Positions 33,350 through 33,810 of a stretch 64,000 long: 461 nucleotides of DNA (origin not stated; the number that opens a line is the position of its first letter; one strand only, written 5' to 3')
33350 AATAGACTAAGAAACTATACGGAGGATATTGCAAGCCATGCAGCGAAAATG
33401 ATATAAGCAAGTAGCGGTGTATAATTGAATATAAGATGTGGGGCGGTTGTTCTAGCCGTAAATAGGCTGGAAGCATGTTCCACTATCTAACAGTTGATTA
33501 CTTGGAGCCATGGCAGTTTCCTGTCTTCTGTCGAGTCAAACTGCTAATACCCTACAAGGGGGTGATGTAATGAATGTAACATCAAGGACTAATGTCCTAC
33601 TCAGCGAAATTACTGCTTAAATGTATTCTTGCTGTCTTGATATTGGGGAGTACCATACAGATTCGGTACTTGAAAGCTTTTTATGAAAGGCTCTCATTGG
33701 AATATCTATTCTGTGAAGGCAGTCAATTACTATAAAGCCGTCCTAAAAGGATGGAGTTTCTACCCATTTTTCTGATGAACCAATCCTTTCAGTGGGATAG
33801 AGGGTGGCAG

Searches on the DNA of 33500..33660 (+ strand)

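Call 14: search_dna_similar(query=window:33500-33660:+, collection=plasmids, mode=distant, max_evalue=0.01, max_rows=40)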
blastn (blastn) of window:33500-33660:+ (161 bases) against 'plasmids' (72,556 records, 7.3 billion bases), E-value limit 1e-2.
No match.
